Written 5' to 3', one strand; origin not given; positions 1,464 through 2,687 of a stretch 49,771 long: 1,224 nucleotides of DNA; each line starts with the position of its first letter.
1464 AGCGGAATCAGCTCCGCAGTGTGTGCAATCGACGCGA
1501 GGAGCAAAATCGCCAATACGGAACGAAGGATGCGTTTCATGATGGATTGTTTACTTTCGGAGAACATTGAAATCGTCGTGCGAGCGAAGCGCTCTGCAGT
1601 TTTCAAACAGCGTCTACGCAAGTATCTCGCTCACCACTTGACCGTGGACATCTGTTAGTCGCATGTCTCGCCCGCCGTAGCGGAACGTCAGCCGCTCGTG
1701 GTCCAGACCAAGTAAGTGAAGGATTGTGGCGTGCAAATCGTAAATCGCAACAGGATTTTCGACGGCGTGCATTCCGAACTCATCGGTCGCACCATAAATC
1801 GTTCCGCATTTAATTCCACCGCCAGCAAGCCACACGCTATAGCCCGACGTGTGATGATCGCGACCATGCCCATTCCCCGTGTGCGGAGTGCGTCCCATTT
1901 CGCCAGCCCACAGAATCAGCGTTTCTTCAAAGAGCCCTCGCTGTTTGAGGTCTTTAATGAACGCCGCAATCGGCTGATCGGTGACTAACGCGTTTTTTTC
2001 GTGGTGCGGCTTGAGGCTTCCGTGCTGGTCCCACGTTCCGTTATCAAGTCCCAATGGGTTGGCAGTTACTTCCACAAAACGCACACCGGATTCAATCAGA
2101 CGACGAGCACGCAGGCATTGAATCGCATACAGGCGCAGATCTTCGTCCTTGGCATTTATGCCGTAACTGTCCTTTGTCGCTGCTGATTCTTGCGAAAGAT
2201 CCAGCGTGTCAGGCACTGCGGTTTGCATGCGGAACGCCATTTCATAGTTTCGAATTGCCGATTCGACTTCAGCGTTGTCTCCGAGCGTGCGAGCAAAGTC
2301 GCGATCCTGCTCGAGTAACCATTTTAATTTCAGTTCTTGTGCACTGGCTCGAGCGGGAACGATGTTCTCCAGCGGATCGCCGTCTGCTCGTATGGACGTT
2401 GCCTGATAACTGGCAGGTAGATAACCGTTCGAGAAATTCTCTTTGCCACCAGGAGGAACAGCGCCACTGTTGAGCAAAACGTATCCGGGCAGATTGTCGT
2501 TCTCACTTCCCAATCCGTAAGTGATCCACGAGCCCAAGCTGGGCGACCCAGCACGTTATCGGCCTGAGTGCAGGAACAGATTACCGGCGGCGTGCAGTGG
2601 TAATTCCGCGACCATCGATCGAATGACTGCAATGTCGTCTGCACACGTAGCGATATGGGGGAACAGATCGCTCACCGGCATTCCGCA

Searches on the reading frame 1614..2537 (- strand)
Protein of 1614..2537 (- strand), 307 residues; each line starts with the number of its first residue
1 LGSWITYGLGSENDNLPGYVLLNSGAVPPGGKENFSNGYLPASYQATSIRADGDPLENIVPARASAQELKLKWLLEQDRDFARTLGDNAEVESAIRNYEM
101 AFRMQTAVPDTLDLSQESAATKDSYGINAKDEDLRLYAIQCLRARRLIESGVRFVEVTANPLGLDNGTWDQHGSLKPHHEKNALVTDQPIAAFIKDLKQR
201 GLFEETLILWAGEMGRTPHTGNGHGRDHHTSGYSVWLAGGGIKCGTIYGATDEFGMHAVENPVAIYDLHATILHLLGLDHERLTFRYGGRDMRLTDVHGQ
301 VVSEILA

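Call 102: search_protein_families(library=pfam, proteins=[window:1614-2537:-], max_evalue=0.00001)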
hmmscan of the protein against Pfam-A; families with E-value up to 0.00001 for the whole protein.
window:1614-2537:- (307 aa): 1 family
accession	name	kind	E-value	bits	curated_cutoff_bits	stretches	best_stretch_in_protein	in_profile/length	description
PF07394.17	DUF1501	-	5.2e-105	352.2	27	1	1-306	92-390/390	Protein of unknown function (DUF1501)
